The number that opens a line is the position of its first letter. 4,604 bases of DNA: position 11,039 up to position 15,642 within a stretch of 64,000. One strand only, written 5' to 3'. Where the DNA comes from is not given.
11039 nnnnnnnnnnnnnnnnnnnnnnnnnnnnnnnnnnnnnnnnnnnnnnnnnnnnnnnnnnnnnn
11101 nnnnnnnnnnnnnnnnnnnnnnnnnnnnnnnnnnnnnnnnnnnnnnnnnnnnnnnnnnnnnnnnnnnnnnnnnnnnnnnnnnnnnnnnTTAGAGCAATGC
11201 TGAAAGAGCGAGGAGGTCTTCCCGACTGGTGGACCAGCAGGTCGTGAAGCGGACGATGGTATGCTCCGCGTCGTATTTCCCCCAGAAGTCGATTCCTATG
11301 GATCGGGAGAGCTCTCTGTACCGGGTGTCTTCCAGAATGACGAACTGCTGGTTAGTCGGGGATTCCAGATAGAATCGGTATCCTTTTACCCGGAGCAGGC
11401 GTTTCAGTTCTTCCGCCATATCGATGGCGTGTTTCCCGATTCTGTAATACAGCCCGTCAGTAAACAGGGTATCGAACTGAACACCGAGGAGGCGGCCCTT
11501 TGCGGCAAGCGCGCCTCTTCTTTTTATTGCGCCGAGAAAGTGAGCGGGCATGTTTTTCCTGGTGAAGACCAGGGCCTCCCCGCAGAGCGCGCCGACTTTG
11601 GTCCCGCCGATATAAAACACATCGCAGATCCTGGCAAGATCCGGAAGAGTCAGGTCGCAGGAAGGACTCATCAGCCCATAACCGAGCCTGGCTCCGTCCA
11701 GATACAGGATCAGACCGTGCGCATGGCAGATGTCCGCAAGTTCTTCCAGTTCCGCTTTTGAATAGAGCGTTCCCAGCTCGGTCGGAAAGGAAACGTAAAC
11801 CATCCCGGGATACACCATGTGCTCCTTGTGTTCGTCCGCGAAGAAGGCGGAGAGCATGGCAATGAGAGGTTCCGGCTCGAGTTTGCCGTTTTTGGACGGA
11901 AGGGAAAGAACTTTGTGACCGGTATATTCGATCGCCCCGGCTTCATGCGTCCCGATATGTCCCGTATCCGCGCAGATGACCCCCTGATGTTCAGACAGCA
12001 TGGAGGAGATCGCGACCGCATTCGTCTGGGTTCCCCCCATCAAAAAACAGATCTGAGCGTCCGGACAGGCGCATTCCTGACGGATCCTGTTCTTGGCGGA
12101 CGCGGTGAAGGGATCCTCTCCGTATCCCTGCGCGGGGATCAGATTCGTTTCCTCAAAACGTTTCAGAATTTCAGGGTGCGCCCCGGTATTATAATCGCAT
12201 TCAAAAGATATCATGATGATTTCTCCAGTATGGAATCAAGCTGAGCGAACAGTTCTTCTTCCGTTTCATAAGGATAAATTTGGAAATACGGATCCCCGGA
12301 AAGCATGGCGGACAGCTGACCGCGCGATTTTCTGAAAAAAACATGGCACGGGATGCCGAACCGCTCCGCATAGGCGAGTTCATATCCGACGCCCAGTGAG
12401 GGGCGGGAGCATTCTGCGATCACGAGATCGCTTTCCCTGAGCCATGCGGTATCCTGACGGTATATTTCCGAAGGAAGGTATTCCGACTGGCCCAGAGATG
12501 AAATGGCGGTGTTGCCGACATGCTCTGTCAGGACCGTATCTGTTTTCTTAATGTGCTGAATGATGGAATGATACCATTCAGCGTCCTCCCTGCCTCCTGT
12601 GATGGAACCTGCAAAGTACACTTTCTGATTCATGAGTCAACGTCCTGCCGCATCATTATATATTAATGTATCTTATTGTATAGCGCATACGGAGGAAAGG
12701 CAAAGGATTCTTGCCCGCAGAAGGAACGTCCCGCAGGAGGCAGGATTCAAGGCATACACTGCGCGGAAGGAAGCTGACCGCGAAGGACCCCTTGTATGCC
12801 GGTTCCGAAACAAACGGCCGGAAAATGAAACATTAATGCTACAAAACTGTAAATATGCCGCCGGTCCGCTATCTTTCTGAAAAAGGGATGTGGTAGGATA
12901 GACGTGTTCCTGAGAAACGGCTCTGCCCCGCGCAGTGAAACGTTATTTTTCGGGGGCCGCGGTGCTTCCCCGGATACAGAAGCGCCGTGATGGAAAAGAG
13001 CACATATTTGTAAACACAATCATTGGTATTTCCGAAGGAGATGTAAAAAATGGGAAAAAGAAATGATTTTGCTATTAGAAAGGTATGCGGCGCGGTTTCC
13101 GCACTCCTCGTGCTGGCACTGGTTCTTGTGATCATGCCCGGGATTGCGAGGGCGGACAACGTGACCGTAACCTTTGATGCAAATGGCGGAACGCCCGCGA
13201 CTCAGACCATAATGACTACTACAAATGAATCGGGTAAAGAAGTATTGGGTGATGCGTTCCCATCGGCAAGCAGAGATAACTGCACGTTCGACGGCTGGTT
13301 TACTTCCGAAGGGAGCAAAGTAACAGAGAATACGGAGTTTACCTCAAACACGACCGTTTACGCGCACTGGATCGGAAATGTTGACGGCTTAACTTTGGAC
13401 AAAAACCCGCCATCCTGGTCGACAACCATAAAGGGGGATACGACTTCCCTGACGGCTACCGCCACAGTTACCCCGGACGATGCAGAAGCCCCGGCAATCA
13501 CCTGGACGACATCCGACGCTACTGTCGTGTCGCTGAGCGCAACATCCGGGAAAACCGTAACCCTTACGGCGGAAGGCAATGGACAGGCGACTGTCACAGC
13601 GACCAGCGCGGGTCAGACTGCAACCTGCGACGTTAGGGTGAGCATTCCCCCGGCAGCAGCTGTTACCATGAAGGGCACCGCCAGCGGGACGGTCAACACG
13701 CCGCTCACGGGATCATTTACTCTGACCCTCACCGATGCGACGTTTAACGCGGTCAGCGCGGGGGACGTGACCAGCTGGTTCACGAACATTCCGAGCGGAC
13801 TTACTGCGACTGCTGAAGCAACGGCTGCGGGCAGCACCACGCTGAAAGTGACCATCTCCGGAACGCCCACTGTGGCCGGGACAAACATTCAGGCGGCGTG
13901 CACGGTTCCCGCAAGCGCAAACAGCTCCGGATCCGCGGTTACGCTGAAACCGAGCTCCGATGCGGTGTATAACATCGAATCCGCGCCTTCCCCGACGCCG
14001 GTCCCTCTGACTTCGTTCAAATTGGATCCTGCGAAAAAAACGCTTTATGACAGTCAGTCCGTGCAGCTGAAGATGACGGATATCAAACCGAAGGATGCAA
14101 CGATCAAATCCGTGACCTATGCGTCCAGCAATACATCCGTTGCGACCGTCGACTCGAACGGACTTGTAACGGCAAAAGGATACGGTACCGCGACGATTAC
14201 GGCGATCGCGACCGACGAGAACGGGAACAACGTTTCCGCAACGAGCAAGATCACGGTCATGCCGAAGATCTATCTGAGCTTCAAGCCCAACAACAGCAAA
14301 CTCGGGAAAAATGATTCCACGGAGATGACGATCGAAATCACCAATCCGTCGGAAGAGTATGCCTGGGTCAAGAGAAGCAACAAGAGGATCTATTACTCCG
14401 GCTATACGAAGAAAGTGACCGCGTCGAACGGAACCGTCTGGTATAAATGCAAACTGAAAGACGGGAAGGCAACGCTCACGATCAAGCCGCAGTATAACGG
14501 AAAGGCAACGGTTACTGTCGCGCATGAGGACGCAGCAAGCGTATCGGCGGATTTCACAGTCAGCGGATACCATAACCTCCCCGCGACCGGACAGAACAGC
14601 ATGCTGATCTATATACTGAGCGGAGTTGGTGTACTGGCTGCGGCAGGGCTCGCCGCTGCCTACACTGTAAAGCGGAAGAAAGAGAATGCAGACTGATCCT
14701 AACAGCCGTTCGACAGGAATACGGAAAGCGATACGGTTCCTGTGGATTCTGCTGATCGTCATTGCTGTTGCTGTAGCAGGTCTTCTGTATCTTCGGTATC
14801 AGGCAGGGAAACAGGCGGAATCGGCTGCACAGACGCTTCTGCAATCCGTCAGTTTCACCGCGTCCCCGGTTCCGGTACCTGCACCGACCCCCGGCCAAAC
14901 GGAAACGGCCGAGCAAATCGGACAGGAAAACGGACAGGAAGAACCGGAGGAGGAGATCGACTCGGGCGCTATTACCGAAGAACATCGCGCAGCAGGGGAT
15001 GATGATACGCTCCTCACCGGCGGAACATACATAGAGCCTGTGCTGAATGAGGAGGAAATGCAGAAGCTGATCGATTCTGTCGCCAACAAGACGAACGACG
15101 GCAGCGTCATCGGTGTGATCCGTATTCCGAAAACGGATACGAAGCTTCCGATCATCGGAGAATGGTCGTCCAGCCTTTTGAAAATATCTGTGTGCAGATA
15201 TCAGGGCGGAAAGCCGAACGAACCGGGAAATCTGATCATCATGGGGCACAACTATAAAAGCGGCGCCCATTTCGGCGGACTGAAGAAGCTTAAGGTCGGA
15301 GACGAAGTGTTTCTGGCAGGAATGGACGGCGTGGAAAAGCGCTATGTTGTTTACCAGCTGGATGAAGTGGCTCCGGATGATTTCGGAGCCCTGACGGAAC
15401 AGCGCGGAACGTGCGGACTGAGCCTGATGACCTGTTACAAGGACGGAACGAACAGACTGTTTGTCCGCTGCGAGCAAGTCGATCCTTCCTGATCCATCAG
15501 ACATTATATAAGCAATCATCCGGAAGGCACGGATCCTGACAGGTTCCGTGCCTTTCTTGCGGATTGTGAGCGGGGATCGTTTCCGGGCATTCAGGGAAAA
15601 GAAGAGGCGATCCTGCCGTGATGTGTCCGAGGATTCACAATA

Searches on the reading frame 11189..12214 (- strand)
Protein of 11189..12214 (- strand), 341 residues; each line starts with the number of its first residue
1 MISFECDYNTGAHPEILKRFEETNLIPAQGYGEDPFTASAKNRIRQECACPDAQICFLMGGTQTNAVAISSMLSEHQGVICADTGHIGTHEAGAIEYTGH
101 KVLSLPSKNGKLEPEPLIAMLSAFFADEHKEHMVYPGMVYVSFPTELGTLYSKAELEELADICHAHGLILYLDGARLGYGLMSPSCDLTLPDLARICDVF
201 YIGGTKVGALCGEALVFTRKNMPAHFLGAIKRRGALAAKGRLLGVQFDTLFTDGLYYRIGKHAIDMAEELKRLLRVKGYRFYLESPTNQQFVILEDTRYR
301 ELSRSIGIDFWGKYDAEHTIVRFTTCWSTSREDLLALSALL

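Call 20: search_protein_families(library=pfam, proteins=[window:11189-12214:-], max_evalue=0.00001)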
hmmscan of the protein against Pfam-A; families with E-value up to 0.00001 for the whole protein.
window:11189-12214:- (341 aa): 1 family
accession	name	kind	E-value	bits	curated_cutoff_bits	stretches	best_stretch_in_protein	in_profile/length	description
PF01212.27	Beta_elim_lyase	-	4.5e-23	82.4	27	1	29-231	26-221/288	Beta-eliminating lyase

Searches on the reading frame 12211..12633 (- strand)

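Call 20: search_protein_families(library=pfam, proteins=[window:12211-12633:-], max_evalue=0.00001)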
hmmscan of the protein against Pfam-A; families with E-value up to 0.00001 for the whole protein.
window:12211-12633:- (140 aa): 1 family
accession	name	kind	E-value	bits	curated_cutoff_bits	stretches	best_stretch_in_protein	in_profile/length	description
PF05014.21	Nuc_deoxyrib_tr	-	7.4e-13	49.1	28.8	1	5-104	1-101/117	Nucleoside 2-deoxyribosyltransferase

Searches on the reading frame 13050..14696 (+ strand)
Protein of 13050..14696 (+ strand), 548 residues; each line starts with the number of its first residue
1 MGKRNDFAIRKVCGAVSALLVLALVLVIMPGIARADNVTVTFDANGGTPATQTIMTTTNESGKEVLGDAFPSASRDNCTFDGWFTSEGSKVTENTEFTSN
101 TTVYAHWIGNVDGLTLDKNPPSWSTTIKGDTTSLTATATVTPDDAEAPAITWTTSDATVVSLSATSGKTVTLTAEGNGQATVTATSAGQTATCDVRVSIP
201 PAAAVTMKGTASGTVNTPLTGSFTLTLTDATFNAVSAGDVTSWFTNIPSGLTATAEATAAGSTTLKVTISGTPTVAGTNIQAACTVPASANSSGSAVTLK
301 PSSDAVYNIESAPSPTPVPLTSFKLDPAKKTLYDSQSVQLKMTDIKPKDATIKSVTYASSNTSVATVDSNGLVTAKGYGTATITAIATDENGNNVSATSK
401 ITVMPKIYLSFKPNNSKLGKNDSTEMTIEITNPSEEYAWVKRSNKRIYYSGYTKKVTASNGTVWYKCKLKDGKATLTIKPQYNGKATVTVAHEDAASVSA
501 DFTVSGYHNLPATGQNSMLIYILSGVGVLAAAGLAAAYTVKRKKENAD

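Call 20: search_protein_families(library=pfam, proteins=[window:13050-14696:+], max_evalue=0.00001)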
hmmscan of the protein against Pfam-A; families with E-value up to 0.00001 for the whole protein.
window:13050-14696:+ (548 aa): 2 families
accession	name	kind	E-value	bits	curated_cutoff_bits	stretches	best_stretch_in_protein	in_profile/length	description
PF02368.24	Big_2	-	9.8e-18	64.3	22.8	1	321-391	3-72/79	Bacterial Ig-like domain (group 2)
PF09479.16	Flg_new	-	1.6e-10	41.4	27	1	39-106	2-65/65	Listeria-Bacteroides repeat domain (List_Bact_rpt)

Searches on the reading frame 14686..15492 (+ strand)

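Call 20: search_protein_families(library=pfam, proteins=[window:14686-15492:+], max_evalue=0.00001)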
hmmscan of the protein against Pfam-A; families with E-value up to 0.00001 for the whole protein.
window:14686-15492:+ (268 aa): 1 family
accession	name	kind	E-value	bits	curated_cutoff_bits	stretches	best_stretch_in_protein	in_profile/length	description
PF04203.18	Sortase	-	9.5e-21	74.3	26.6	1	145-264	1-124/125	Sortase domain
